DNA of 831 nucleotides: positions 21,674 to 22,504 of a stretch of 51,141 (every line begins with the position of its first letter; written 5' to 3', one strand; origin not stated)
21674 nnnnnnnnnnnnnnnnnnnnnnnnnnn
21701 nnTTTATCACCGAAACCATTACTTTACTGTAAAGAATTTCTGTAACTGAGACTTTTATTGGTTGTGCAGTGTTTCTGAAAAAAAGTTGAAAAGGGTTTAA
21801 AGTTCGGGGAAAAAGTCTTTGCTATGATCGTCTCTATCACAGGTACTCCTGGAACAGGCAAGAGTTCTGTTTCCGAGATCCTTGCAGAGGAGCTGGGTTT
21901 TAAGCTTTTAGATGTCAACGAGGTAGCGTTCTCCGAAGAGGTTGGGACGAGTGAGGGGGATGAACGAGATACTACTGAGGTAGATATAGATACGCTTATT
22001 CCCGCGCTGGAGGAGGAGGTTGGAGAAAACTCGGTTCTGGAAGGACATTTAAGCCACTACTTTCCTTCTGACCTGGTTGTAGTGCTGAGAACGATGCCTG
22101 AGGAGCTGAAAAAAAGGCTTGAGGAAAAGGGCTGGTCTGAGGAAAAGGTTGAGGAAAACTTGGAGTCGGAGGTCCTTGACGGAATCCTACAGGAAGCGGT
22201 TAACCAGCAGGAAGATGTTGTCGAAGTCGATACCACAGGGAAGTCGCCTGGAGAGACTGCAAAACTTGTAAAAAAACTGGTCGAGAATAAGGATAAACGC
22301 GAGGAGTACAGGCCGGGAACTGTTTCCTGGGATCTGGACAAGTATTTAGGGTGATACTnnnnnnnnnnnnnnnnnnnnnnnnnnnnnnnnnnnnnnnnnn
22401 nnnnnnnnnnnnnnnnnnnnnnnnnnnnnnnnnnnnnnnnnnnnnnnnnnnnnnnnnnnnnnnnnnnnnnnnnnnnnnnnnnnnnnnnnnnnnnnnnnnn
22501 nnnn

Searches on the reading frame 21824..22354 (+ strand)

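Call 30: search_protein_families(library=pfam, proteins=[window:21824-22354:+], max_evalue=0.001)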
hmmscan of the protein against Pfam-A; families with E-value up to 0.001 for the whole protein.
window:21824-22354:+ (176 aa): 10 families
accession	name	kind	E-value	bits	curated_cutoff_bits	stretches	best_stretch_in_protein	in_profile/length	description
PF13238.12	AAA_18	-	1.1e-23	84.5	29.4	1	4-118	2-127/128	AAA domain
PF13207.12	AAA_17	-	4.1e-06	27.5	27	1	6-102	1-122/136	AAA domain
PF00004.35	AAA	-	1.7e-05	25.7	21.2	1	5-50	3-49/131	ATPase family associated with various cellular activities (AAA)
PF01121.26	CoaE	-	3.9e-05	23.8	27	0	1-35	1-34/180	Dephospho-CoA kinase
PF13521.12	AAA_28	-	6.3e-05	23.7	27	1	3-35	2-32/164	AAA domain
PF01712.25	dNK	-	7.2e-05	23.1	27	0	77-108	117-149/203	Deoxynucleoside kinase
PF01202.28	SKI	-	9.2e-05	23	22.1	0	9-34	1-26/159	Shikimate kinase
PF13189.12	Cytidylate_kin2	-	0.00011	22.8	28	0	2-34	1-36/176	Cytidylate kinase-like family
PF13671.12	AAA_33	-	0.00017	22.4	27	0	5-87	4-33/143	AAA domain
PF02224.24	Cytidylate_kin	-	0.00033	20.9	26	0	3-31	1-29/211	Cytidylate kinase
